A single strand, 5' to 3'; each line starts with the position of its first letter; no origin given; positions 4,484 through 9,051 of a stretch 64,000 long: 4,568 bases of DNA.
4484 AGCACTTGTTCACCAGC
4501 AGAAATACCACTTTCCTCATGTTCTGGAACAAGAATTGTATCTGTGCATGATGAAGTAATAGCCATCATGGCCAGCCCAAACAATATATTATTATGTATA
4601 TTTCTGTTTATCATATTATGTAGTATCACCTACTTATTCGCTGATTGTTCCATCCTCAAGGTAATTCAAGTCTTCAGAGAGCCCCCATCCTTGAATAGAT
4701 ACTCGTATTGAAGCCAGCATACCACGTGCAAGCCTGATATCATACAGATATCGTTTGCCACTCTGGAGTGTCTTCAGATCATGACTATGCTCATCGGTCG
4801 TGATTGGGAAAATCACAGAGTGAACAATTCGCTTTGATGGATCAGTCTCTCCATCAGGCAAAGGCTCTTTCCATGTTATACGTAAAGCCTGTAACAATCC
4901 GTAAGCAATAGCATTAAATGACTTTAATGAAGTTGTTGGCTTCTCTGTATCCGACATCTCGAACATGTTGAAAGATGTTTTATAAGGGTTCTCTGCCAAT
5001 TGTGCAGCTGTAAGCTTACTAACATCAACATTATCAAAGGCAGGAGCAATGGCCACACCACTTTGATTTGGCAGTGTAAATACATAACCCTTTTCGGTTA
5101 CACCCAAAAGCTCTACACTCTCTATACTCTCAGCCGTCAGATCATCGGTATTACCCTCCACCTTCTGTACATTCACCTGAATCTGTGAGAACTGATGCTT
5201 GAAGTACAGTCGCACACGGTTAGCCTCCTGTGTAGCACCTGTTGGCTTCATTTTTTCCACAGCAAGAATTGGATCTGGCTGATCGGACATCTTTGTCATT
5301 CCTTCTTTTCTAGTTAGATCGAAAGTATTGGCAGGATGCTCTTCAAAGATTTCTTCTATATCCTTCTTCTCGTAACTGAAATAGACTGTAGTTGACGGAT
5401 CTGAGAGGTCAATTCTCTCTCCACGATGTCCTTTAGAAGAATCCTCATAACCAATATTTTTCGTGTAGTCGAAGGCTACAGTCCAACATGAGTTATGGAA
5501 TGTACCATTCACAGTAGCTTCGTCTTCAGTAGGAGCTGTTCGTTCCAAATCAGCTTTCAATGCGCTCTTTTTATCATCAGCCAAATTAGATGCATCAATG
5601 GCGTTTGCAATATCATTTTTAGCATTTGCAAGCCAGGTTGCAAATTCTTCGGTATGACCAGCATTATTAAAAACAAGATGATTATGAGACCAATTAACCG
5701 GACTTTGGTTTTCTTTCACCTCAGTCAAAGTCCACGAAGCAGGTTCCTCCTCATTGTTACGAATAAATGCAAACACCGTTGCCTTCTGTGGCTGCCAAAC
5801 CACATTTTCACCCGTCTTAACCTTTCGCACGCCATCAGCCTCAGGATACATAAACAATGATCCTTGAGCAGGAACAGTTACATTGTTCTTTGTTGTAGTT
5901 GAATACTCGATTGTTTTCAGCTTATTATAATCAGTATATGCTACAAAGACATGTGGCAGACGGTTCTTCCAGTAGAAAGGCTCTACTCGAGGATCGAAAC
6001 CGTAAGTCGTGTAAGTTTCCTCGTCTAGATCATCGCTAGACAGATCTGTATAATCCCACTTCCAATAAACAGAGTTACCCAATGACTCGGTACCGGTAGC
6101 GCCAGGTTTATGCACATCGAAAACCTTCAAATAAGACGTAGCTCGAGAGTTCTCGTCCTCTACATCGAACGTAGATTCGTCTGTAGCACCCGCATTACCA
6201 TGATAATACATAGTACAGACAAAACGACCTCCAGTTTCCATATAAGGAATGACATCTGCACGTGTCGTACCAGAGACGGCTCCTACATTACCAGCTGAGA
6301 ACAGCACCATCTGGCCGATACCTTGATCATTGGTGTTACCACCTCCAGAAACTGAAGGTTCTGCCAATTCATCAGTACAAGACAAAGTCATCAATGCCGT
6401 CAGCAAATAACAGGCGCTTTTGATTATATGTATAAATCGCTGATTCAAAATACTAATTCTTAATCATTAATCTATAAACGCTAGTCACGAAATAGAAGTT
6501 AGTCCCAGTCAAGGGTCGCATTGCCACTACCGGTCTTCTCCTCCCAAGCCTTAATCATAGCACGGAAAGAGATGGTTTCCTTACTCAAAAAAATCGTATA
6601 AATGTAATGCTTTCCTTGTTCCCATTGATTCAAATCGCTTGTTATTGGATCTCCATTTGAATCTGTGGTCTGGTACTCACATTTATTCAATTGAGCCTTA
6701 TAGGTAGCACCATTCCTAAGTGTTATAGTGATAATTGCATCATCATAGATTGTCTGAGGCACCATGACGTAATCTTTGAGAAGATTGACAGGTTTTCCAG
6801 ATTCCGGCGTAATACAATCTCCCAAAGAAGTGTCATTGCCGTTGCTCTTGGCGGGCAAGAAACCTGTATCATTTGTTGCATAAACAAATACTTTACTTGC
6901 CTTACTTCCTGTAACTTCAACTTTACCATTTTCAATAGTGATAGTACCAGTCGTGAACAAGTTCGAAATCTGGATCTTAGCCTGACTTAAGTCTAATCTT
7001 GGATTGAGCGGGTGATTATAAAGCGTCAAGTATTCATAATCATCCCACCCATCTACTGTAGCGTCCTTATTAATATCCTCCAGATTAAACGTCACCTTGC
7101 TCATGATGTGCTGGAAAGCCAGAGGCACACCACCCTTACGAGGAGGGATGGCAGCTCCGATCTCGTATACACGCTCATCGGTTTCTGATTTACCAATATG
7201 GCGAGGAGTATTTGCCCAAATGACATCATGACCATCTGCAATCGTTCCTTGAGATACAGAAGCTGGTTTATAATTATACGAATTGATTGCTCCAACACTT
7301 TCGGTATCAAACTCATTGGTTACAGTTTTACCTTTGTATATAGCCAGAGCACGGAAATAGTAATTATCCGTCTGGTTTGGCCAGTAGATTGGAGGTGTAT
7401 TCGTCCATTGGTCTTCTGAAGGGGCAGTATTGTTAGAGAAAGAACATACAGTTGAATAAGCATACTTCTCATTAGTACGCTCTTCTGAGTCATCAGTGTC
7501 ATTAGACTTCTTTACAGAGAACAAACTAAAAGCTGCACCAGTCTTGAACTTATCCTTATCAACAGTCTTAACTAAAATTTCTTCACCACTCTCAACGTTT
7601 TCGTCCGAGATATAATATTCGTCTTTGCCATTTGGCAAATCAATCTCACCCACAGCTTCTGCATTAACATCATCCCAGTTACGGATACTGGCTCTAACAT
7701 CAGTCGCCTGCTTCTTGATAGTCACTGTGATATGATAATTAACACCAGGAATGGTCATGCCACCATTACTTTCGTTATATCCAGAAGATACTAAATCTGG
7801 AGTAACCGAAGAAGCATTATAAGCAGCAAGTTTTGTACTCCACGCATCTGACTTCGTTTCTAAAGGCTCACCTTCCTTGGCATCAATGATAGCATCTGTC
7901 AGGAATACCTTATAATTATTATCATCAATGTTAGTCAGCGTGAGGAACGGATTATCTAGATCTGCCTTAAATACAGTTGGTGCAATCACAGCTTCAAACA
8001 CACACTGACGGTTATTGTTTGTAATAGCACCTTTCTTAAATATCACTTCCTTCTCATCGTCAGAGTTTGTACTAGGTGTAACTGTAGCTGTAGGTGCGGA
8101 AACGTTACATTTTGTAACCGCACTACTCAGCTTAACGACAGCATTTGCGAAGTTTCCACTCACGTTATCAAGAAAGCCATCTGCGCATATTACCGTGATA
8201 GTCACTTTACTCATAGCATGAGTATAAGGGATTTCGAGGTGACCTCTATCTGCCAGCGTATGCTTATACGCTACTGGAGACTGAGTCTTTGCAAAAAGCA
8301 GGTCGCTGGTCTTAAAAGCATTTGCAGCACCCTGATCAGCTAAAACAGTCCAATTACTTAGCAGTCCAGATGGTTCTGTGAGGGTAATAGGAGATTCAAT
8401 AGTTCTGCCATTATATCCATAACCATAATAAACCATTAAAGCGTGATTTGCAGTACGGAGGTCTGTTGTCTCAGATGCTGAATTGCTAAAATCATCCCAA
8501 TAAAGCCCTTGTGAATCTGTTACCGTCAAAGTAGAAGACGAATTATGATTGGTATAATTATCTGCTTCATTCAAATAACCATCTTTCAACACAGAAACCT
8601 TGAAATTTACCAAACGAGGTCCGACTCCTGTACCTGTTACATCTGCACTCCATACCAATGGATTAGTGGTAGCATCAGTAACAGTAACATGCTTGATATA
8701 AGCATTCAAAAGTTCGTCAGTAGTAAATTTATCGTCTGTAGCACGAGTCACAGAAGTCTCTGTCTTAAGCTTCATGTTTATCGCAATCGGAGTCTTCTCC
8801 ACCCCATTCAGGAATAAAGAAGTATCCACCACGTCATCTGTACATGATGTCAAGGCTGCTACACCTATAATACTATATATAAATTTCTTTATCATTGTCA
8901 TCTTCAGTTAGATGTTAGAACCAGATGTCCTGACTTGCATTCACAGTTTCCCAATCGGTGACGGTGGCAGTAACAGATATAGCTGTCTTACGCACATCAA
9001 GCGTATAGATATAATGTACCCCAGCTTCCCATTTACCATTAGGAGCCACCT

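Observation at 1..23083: Oversized type V pilus-like operon: ten consecutive fimbrillin-type lipoproteins, all keeping a lipobox plus an early T-R-A/V site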

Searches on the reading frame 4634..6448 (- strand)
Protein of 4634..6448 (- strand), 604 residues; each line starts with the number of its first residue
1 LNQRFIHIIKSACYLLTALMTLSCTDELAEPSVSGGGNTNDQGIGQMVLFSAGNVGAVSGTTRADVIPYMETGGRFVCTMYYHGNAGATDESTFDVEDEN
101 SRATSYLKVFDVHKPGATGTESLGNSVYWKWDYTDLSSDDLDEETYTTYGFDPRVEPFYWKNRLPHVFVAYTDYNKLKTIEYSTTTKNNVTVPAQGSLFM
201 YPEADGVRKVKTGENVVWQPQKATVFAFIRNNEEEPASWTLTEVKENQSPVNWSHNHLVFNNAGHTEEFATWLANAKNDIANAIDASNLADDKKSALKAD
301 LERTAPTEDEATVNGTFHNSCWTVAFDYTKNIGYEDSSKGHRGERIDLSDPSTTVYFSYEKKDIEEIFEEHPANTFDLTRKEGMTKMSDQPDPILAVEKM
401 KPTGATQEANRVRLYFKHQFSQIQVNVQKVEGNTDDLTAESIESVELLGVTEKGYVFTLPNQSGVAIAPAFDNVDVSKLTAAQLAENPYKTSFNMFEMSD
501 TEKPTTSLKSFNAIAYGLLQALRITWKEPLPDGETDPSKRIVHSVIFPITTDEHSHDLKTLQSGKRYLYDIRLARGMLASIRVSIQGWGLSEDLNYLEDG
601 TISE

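Call 6: search_protein_families(library=pfam, max_evalue=0.01, proteins=[window:4634-6448:-])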
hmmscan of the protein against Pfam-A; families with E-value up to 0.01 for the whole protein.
window:4634-6448:- (604 aa): 1 family
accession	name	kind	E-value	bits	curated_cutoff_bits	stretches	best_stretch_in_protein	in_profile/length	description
PF13149.12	Mfa_like_1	-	1e-07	32.7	27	1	391-454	96-155/246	Fimbrillin-like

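Call 10: search_protein_families(library=ncbifam, max_evalue=0.01, proteins=[window:4634-6448:-])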
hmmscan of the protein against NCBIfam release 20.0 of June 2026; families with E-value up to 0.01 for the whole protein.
window:4634-6448:- (604 aa): 0 families

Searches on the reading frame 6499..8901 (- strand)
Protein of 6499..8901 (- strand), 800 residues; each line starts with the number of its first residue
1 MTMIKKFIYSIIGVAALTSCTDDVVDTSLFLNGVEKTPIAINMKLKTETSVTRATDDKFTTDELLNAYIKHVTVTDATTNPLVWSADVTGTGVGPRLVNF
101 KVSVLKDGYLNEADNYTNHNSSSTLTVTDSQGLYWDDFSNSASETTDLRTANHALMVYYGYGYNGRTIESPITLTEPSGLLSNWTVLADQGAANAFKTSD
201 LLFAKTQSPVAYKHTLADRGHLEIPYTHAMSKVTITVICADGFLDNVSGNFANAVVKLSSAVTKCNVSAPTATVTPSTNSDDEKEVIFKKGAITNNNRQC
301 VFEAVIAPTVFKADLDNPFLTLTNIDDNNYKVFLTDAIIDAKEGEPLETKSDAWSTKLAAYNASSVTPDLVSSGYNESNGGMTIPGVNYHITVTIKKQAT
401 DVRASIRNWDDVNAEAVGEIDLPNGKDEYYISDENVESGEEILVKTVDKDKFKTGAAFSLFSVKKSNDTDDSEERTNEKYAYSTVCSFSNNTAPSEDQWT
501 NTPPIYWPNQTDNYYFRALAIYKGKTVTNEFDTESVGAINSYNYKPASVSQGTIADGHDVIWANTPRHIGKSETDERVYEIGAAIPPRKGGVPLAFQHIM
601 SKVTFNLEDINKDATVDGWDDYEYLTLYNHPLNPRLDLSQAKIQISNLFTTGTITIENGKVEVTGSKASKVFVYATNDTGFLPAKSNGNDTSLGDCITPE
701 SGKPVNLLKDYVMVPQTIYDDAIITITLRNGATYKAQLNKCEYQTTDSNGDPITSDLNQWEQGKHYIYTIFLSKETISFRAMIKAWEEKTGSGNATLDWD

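Call 6: search_protein_families(library=pfam, max_evalue=0.01, proteins=[window:6499-8901:-])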
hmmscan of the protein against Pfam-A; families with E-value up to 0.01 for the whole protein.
window:6499-8901:- (800 aa): 1 family
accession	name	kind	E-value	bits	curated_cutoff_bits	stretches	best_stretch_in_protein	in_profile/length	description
PF13149.12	Mfa_like_1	-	9.5e-32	111.4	27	2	449-786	5-246/246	Fimbrillin-like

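Call 10: search_protein_families(library=ncbifam, max_evalue=0.01, proteins=[window:6499-8901:-])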
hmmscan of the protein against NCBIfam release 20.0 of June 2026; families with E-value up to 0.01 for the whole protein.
window:6499-8901:- (800 aa): 0 families

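Call 16: find_encoding_contigs(protein=window:6499-8901:-, flank=10000, max_places=6)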
Protein window:6499-8901:- (800 aa): no gene with exactly this product is on record in the collection.
